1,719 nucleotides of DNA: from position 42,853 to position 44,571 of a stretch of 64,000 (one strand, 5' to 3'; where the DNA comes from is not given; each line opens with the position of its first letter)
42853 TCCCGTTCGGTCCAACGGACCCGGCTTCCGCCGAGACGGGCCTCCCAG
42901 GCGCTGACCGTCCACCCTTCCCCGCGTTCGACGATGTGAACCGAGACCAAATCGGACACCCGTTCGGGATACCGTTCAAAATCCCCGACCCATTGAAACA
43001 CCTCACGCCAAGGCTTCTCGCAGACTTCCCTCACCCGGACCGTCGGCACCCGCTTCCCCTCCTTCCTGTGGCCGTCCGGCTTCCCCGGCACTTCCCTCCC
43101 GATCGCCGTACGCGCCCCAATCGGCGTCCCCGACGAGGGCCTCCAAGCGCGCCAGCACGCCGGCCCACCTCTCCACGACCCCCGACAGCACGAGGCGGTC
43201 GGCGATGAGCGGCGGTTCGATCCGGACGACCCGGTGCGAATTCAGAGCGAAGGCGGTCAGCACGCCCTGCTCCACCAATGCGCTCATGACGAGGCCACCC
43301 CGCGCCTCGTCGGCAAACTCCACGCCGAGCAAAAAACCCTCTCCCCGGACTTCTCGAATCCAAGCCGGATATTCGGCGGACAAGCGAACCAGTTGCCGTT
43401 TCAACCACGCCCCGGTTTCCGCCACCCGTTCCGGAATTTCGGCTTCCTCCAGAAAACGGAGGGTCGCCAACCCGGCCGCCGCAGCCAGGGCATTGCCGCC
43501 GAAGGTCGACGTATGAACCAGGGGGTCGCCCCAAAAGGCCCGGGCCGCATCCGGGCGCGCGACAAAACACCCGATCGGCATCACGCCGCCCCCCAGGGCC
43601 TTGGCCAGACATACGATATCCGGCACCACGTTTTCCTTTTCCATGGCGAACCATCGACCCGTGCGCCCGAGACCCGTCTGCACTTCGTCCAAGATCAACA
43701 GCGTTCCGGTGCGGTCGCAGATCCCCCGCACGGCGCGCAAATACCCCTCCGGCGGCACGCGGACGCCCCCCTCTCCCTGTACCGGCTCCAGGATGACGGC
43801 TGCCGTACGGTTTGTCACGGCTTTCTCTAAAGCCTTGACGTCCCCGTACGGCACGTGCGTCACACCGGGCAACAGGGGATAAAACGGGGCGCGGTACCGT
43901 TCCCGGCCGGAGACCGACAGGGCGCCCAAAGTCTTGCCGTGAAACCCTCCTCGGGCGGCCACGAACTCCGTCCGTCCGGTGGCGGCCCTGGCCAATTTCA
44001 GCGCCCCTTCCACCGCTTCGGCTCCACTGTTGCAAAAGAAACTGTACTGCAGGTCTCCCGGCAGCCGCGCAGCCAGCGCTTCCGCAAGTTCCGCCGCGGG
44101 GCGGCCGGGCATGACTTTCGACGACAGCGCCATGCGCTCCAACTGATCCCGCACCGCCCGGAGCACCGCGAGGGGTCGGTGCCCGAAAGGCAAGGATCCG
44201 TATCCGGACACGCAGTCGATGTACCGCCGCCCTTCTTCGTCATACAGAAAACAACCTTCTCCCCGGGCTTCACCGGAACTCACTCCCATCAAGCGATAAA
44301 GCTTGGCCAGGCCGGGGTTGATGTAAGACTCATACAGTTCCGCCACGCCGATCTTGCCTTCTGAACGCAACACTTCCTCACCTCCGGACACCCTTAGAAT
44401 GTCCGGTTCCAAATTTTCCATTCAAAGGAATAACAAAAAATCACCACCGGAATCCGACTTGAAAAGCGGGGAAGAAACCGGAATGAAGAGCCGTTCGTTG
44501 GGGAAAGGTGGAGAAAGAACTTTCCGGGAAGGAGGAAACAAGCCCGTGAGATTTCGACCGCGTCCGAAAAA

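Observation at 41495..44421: Aminotransferase - SRPBCC - acyl-ACP-reductase-like operon: candidate fatty aldehyde to fatty amine module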

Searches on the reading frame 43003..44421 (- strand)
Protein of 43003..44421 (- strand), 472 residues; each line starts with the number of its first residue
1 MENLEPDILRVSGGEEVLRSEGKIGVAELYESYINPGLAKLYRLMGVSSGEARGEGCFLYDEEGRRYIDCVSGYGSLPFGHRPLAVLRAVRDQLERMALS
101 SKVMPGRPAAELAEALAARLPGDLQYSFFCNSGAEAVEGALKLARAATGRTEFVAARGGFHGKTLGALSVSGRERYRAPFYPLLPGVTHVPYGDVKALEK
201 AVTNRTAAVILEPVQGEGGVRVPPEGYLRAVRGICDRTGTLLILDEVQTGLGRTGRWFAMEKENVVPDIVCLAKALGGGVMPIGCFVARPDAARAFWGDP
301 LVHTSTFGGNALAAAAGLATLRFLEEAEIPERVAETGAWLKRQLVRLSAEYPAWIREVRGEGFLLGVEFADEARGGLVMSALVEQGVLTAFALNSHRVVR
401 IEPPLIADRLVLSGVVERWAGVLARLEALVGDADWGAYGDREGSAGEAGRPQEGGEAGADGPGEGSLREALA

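Call 3: search_protein_families(library=pfam, proteins=[window:43003-44421:-], max_evalue=0.01)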
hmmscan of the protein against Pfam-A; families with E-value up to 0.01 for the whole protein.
window:43003-44421:- (472 aa): 1 family
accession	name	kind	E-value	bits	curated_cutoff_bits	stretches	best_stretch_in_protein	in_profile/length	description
PF00202.27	Aminotran_3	-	6.7e-104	348.2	30.5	1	53-407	15-387/403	Aminotransferase class-III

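Call 4: search_protein_families(library=ncbifam, proteins=[window:43003-44421:-], max_evalue=0.01)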
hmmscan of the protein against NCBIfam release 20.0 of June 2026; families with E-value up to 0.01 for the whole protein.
window:43003-44421:- (472 aa): 70 families (the best 25 are shown)
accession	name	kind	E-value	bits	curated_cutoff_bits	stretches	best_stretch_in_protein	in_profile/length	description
NF008570.0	PRK11522.1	equivalog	1.7e-131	439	612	1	26-429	43-460/464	putrescine aminotransferase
NF053554.1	prodigi_MAP_PigE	equivalog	2.6e-125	419.8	850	1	25-377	378-735/837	prodigiosin MAP biosynthesis aminotransferase PigE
TIGR03372.1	putres_am_tran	equivalog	3.2e-116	388.8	658.65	1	26-407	31-426/442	putrescine aminotransferase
NF002874.0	PRK03244.1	equivalog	5.2e-111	371.2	457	1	52-426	30-395/399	acetylornithine transaminase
TIGR00707.1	argD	subfamily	4.3e-110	368.1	410.05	1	52-419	14-376/381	acetylornithine/succinylornithine family transaminase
NF042418.1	LysJ_Th_th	equivalog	3.5e-103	345.5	700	1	53-423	24-385/386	[LysW]-aminoadipate semialdehyde transaminase LysJ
NF002325.0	PRK01278.1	subfamily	1e-96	324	372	1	52-420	18-383/395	acetylornithine transaminase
NF005993.0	PRK08117.1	subfamily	1.1e-94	317.5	574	2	203-408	205-412/433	aspartate aminotransferase family protein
NF004426.0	PRK05769.1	equivalog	1.1e-91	307.9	552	2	204-408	220-422/441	acetyl ornithine aminotransferase family protein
NF002797.0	PRK02936.1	equivalog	7.6e-91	304.7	496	1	53-422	17-376/385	acetylornithine transaminase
NF003145.0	PRK04073.1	equivalog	1.5e-88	297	656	1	53-418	28-390/396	ornithine--oxo-acid transaminase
NF003468.0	PRK05093.1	subfamily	3.5e-81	273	522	1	52-425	28-401/405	acetylornithine/succinyldiaminopimelate transaminase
TIGR00508.1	bioA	equivalog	2.4e-78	263.6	405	1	53-413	19-408/419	adenosylmethionine--8-amino-7-oxononanoate transaminase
TIGR03246.1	arg_catab_astC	subfamily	4.3e-77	259.7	609.95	1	52-420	22-390/397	acetylornithine/succinylornithine family transaminase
NF045491.1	LysJ_Sulfobales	equivalog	1.4e-76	257.9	700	1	52-405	15-359/386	[LysW]-aminoadipate semialdehyde/glutamate semialdehyde transaminase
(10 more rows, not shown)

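Call 21: find_homologous_proteins(query=window:43003-44421:-, max_evalue=1e-20)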
Query window:43003-44421:- (472 aa): 8000 proteins with E <= 1e-20 among 8000 candidates; the best 120 are listed.
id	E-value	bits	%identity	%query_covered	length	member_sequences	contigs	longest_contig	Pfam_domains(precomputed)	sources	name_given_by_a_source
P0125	1.0e-296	1002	100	97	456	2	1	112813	PF00202.28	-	-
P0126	8.4e-211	719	73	96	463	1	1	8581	PF00202.28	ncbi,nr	ncbi:MAG: aspartate aminotransferase family protein [Kyrpidia sp.]|nr:aspartate aminotransferase fam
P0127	3.6e-193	661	68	95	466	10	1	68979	PF00202.28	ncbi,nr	ncbi:MAG: aspartate aminotransferase family protein [Kyrpidia tusciae]|nr:aspartate aminotransferase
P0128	2.1e-189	648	85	72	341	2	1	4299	PF00202.28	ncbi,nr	ncbi:MAG: aspartate aminotransferase family protein, partial [Alicyclobacillaceae bacterium]|nr:aspa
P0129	2.7e-146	506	60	86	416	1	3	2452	PF00202.28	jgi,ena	-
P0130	1.4e-145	504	58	81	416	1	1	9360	PF00202.28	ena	-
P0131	4.3e-144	499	58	81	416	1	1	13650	PF00202.28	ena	-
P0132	6.5e-144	498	56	85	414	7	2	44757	PF00202.28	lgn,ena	-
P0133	1.4e-143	497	57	81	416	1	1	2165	PF00202.28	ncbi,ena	-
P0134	1.9e-143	497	58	84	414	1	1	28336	PF00202.28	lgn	-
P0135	4.5e-143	495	57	81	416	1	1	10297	PF00202.28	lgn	-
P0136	2.3e-141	490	58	83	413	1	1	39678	PF00202.28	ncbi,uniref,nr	ncbi:aspartate aminotransferase family protein [Effusibacillus pohliae]|uniref:aspartate aminotransf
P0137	3.5e-141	489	59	83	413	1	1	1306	PF00202.28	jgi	jgi:putrescine aminotransferase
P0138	1.7e-140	487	59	84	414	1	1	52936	PF00202.28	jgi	jgi:putrescine aminotransferase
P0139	2.3e-140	487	58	85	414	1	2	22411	PF00202.28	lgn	-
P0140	2.3e-140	487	58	81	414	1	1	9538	PF00202.28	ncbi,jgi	jgi:putrescine aminotransferase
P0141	2.6e-140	486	56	84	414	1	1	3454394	PF00202.28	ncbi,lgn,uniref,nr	ncbi:aspartate aminotransferase family protein [Effusibacillus dendaii]|uniref:Acetylornithine/acety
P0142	2.9e-140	486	58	80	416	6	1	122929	PF00202.28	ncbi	-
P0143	3.1e-140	486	58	82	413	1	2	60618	PF00202.28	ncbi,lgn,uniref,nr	ncbi:aspartate aminotransferase family protein [Effusibacillus lacus]|uniref:Aspartate aminotransfer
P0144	6.0e-140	485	60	83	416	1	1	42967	PF00202.28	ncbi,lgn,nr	ncbi:MAG TPA: aminotransferase class III-fold pyridoxal phosphate-dependent enzyme [Bacilli bacteriu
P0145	6.9e-140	485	57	83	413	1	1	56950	PF00202.28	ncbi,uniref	ncbi:aspartate aminotransferase family protein [Effusibacillus consociatus]|uniref:Aspartate aminotr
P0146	8.0e-140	485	58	82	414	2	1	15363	PF00202.28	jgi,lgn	-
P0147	8.7e-140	485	57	84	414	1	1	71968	PF00202.28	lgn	-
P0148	1.3e-139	484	60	83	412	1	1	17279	PF00202.28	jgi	jgi:putrescine aminotransferase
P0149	1.3e-139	484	60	83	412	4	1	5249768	PF00202.28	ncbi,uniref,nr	ncbi:putrescine aminotransferase [Tumebacillus avium]|uniref:Putrescine aminotransferase n=1 Tax=Tum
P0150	2.0e-139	483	59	83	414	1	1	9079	PF00202.28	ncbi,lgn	ncbi:MAG: aminotransferase class III-fold pyridoxal phosphate-dependent enzyme [Tumebacillaceae bact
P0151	2.1e-139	483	58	83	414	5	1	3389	PF00202.28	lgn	-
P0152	2.7e-139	483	52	85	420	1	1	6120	PF00202.28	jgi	jgi:putrescine aminotransferase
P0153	2.8e-139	483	59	83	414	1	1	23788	PF00202.28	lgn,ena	-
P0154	3.9e-139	482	54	86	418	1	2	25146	PF00202.28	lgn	-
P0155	5.2e-139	482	53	83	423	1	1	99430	PF00202.28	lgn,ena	-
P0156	6.8e-139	482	59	81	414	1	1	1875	PF00202.28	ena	-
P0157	7.1e-139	482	52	85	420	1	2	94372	PF00202.28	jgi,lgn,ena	-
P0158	9.7e-139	481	60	81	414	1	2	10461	PF00202.28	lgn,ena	-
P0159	1.6e-138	480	57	86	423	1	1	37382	PF00202.28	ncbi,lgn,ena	-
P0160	1.8e-138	480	57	86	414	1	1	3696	PF00202.28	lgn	-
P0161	2.7e-138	480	58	85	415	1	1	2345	PF00202.28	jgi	jgi:putrescine aminotransferase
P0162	3.2e-138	479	58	83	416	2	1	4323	PF00202.28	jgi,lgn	-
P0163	4.1e-138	479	54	85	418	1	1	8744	PF00202.28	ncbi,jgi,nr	ncbi:MAG: patA 3 [Sporomusa sp.]|jgi:putrescine aminotransferase|nr:patA 3 [Sporomusa sp.]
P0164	8.8e-138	478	57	86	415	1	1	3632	PF00202.28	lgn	-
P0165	9.1e-138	478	58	83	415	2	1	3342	PF00202.28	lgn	-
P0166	1.3e-137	477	55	90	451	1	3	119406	PF00202.28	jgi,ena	-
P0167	1.7e-137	477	56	84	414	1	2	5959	PF00202.28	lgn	-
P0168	1.8e-137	477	59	80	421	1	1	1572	PF00202.28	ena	-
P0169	2.0e-137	477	55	85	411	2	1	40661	PF00202.28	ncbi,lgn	-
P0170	2.1e-137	477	55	88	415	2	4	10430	PF00202.28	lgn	-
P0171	2.2e-137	477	54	84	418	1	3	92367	PF00202.28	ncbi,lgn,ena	-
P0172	2.7e-137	476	55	90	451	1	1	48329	PF00202.28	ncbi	ncbi:MAG: aspartate aminotransferase family protein [bacterium]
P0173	2.8e-137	476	54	86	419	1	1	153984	PF00202.28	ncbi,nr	ncbi:MAG: aminotransferase class III-fold pyridoxal phosphate-dependent enzyme [Negativicutes bacter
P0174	4.8e-137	476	58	83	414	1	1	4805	PF00202.28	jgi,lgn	-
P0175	5.2e-137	475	61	80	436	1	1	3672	PF00202.28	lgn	-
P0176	6.2e-137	475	52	88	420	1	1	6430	PF00202.28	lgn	-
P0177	6.4e-137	475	61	80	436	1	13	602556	PF00202.28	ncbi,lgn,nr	ncbi:MAG: aminotransferase class III-fold pyridoxal phosphate-dependent enzyme [Armatimonadota bacte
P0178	7.9e-137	475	54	86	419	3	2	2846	PF00202.28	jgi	-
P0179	8.0e-137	475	52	86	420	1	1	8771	PF00202.28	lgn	-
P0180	8.2e-137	475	55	81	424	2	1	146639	PF00202.28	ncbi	-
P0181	9.3e-137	475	54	88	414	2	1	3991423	PF00202.28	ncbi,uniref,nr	ncbi:putrescine aminotransferase [Collibacillus ludicampi]|uniref:Putrescine aminotransferase n=1 Ta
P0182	9.3e-137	475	54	86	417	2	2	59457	PF00202.28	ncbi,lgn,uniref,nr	ncbi:aspartate aminotransferase family protein [Acetonema longum]|uniref:Acetylornithine aminotransf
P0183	9.7e-137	475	56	82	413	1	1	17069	PF00202.28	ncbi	-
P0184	1.3e-136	474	56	85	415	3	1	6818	PF00202.28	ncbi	-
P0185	1.3e-136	474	55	85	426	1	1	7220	PF00155.28,PF00202.28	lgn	-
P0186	1.4e-136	474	57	80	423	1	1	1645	PF00202.28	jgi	jgi:putrescine aminotransferase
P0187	1.5e-136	474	55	84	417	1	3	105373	PF00202.28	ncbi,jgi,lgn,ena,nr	ncbi:MAG: Acetylornithine/succinyldiaminopimelate aminotransferase [Firmicutes bacterium]|nr:Acetylo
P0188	1.5e-136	474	61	81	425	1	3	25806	PF00202.28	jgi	jgi:putrescine aminotransferase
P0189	1.8e-136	474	57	80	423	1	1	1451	PF00202.28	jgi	jgi:putrescine aminotransferase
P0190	1.9e-136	474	54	85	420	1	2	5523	PF00202.28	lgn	-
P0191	2.2e-136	473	56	83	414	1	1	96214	PF00202.28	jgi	jgi:putrescine aminotransferase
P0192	2.6e-136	473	54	85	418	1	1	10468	PF00202.28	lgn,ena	-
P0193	2.7e-136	473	58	80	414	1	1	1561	PF00202.28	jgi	-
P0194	2.9e-136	473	50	90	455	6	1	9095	PF00202.28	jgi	jgi:putrescine aminotransferase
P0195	4.6e-136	472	55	87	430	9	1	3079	PF00202.28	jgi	jgi:putrescine aminotransferase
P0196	5.1e-136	472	53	86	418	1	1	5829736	PF00202.28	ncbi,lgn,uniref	ncbi:Putrescine aminotransferase [Sporomusa rhizae]|uniref:acetylornithine/succinylornithine family 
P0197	5.4e-136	472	53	86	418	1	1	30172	PF00202.28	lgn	-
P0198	5.7e-136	472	57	90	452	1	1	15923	PF00202.28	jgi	jgi:putrescine aminotransferase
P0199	8.4e-136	471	53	86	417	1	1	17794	PF00202.28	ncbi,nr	ncbi:MAG: acetylornithine/succinylornithine family transaminase [Negativicutes bacterium]|nr:acetylo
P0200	1.0e-135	471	58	80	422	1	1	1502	PF00202.28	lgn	-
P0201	1.0e-135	471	56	85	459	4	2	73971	PF00202.28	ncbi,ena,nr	ncbi:MAG TPA: aspartate aminotransferase family protein [bacterium]|nr:aspartate aminotransferase fa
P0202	1.2e-135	471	53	83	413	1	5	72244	PF00202.28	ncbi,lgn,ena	-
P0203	1.3e-135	471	54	86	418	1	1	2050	PF00202.28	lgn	-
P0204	1.4e-135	471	56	81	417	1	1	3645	PF00202.28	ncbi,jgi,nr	ncbi:MAG: aminotransferase class III-fold pyridoxal phosphate-dependent enzyme [Sporomusaceae bacter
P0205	1.4e-135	471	55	83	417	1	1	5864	PF00202.28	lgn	-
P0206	1.5e-135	471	53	85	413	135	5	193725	PF00202.28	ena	-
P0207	1.5e-135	471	55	85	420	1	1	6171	PF00202.28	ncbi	ncbi:MAG: aminotransferase class III-fold pyridoxal phosphate-dependent enzyme [Armatimonadota bacte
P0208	1.6e-135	471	53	85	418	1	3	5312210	PF00202.28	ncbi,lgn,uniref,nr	ncbi:aminotransferase class III-fold pyridoxal phosphate-dependent enzyme [Sporomusa malonica]|unire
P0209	1.7e-135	471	53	85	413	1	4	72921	PF00202.28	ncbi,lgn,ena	-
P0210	1.9e-135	470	53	83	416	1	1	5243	PF00202.28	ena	-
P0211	1.9e-135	470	53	85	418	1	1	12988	PF00202.28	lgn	-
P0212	1.9e-135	470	53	82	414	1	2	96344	PF00202.28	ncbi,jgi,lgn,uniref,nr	ncbi:putrescine aminotransferase [Anaerobranca californiensis DSM 14826]|jgi:putrescine aminotransfe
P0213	2.1e-135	470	53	83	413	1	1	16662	PF00202.28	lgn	-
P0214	2.2e-135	470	53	83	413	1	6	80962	PF00202.28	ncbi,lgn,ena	-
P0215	2.2e-135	470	53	85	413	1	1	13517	PF00202.28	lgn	-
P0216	2.2e-135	470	55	87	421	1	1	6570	PF00202.28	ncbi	-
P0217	2.3e-135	470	53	84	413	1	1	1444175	PF00155.28,PF00202.28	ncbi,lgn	ncbi:putrescine aminotransferase [Halanaerocella petrolearia]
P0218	2.3e-135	470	54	85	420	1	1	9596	PF00202.28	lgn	-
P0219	2.5e-135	470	53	86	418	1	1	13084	PF00202.28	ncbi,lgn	-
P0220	2.7e-135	470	52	87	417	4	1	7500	PF00202.28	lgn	-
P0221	3.3e-135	470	54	85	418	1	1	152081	PF00202.28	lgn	-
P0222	3.5e-135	469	56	82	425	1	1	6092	PF00202.28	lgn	-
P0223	3.9e-135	469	53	85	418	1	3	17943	PF00202.28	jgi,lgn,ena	-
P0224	4.0e-135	469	52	85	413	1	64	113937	PF00202.28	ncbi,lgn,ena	-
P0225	4.4e-135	469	52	85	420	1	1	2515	PF00202.28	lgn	-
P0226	4.7e-135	469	55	85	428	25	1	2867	PF00202.28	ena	-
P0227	4.8e-135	469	52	85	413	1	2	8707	PF00202.28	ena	-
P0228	4.9e-135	469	54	89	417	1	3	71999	PF00202.28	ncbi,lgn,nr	ncbi:MAG: aminotransferase class III-fold pyridoxal phosphate-dependent enzyme [Negativicutes bacter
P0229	5.0e-135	469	52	85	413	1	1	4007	PF00202.28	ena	-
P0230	5.1e-135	469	53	86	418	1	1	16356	PF00202.28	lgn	-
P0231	5.1e-135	469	53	85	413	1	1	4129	PF00202.28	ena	-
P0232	5.3e-135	469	53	86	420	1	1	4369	PF00202.28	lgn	-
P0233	5.4e-135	469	53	83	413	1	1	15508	PF00202.28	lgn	-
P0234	5.5e-135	469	53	82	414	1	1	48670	PF00202.28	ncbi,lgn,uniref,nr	ncbi:aspartate aminotransferase family protein [Anaerobranca gottschalkii]|uniref:Putrescine aminotr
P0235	5.8e-135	469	57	85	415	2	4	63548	PF00202.28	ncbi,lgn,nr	ncbi:MAG: aspartate aminotransferase family protein [Actinomycetia bacterium]|nr:aspartate aminotran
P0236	6.1e-135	469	60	80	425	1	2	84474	PF00202.28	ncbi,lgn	-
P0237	6.2e-135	469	52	85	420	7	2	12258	PF00202.28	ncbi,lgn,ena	-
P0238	6.5e-135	469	53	85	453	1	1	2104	PF00202.28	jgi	jgi:putrescine aminotransferase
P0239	6.9e-135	468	53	83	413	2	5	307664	PF00202.28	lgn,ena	-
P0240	7.1e-135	468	58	80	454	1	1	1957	PF00202.28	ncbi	-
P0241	7.1e-135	468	55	82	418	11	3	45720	PF00202.28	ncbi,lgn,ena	-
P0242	7.7e-135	468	52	85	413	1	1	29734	PF00202.28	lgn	-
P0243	8.1e-135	468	60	80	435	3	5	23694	PF00202.28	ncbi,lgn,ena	-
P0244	8.1e-135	468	52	85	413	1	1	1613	PF00202.28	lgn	-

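Call 22: find_encoding_contigs(protein=P0196, flank=7000, max_places=1)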
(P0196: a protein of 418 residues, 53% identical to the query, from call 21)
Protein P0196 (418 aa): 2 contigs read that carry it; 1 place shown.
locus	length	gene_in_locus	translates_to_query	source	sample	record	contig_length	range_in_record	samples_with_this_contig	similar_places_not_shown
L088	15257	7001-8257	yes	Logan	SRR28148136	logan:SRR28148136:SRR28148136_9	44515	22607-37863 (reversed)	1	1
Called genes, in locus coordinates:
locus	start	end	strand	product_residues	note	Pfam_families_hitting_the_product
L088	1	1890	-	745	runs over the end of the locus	PF00270:DEAD (faint), PF13245:AAA_19 (faint), PF00580:UvrD-helicase, PF02562:PhoH (faint), PF13538:UvrD_C_2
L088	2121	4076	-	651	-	PF02518:HATPase_c (faint), PF13589:HATPase_c_3, PF00183:HSP90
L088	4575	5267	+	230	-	PF03741:TerC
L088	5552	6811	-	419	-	PF02646:RmuC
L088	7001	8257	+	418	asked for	PF00202:Aminotran_3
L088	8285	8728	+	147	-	PF10604:Polyketide_cyc2, PF03364:Polyketide_cyc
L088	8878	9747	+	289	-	PF01435:Peptidase_M48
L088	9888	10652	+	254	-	PF10370:Rv2993c-like_N, PF01557:FAA_hydrolase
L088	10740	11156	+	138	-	PF00334:NDK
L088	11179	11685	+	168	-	PF01923:Cob_adeno_trans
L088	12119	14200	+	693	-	PF00009:GTP_EFTU, PF22042:EF-G_D2, PF03144:GTP_EFTU_D2, PF14492:EFG_III, PF16658:RF3_C (faint), PF03764:EFG_IV, PF00679:EFG_C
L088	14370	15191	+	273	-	PF02578:Cu-oxidase_4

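Call 23: find_encoding_contigs(protein=P0217, flank=7000, max_places=1)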
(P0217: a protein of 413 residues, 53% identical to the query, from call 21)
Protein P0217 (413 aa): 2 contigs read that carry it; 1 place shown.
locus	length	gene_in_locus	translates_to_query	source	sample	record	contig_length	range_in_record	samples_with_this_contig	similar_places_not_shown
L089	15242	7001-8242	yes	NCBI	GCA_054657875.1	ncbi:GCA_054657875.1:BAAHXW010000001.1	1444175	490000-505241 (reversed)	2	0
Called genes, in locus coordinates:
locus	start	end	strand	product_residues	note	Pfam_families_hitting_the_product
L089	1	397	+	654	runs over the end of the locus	-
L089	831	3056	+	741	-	PF00580:UvrD-helicase, PF13245:AAA_19, PF13361:UvrD_C, PF13538:UvrD_C_2 (weak)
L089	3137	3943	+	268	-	PF12705:PDDEXK_1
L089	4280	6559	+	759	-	PF01368:DHH, PF02272:DHHA1, PF17768:RecJ_OB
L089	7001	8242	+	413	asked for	PF00202:Aminotran_3, PF00155:Aminotran_1_2 (weak)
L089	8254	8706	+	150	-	PF00407:Bet_v_1 (weak), PF10604:Polyketide_cyc2, PF03364:Polyketide_cyc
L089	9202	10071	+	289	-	PF00528:BPD_transp_1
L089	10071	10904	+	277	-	PF00528:BPD_transp_1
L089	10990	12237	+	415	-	PF01547:SBP_bac_1, PF13531:SBP_bac_11 (faint), PF13416:SBP_bac_8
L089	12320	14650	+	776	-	PF03636:Glyco_hydro_65N, PF03632:Glyco_hydro_65m, PF03633:Glyco_hydro_65C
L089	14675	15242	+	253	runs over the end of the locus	PF00106:adh_short, PF23441:SDR, PF01370:Epimerase (weak), PF08659:KR, PF13561:adh_short_C2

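Call 24: find_encoding_contigs(protein=P0141, flank=7000, max_places=1)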
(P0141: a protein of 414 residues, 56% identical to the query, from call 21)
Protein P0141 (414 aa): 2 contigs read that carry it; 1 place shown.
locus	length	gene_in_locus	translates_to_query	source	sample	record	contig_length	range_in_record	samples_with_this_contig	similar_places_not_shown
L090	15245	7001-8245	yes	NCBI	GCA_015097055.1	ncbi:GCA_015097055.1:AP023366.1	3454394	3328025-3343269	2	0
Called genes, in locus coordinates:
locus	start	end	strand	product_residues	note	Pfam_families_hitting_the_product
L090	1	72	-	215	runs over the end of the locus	PF00571:CBS, PF01842:ACT, PF22190:TTHA0829-like_ACT (weak)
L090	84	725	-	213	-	PF00583:Acetyltransf_1 (weak)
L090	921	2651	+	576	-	PF00501:AMP-binding, PF13193:AMP-binding_C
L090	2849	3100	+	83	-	-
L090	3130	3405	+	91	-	PF07875:Coat_F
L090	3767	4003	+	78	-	PF11127:YgaP-like_TM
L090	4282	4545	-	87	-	PF03323:GerA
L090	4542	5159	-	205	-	PF03845:Spore_permease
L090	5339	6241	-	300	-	PF00892:EamA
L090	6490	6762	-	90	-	-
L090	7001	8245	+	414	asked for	PF00202:Aminotran_3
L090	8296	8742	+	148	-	PF10604:Polyketide_cyc2, PF03364:Polyketide_cyc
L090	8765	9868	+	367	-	PF01488:Shikimate_DH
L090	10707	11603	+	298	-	PF02219:MTHFR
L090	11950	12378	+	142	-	PF05685:Uma2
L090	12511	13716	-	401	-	PF00155:Aminotran_1_2, PF00266:Aminotran_5 (weak), PF01041:DegT_DnrJ_EryC1 (weak)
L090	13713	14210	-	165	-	PF01047:MarR (weak), PF13412:HTH_24 (faint), PF01037:AsnC_trans_reg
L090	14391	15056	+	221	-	PF14378:PAP2_3 (faint), PF01569:PAP2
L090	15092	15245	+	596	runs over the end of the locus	PF01541:GIY-YIG, PF27096:UvrC_M, PF02151:UVR (weak), PF22920:UvrC_RNaseH, PF08459:UvrC_RNaseH_dom, PF12826:HHH_2, PF14520:HHH_5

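Call 25: find_encoding_contigs(protein=P0177, flank=7000, max_places=1)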
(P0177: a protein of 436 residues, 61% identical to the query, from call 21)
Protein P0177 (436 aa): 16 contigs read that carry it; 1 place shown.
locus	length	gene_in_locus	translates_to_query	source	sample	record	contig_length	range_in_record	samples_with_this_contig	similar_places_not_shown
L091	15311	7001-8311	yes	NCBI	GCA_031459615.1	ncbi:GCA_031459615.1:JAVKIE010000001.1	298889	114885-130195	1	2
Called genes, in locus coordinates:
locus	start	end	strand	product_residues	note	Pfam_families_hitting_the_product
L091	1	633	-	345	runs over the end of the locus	PF02653:BPD_transp_2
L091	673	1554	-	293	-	PF02653:BPD_transp_2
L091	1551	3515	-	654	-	PF00501:AMP-binding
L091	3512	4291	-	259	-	PF00005:ABC_tran, PF12399:BCA_ABC_TP_C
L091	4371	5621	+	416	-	PF00501:AMP-binding, PF14535:AMP-binding_C_2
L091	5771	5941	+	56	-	PF01165:Ribosomal_S21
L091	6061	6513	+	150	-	PF09424:YqeY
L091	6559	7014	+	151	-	PF00293:NUDIX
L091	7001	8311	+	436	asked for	PF00202:Aminotran_3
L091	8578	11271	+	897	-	PF01411:tRNA-synt_2c, PF07973:tRNA_SAD, PF02272:DHHA1 (weak)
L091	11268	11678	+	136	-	PF03652:RuvX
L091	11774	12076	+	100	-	PF06949:DUF1292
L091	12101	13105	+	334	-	PF02618:YceG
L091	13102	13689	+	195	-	PF09419:PGP_phosphatase (weak), PF00702:Hydrolase, PF13242:Hydrolase_like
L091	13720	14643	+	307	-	PF13174:TPR_6 (faint), PF13428:TPR_14 (faint), PF00515:TPR_1 (faint), PF13432:TPR_16 (weak), PF14559:TPR_19 (weak), PF23914:TPR_CcmH_CycH, PF13432:TPR_16 (weak), PF01464:SLT, +3 more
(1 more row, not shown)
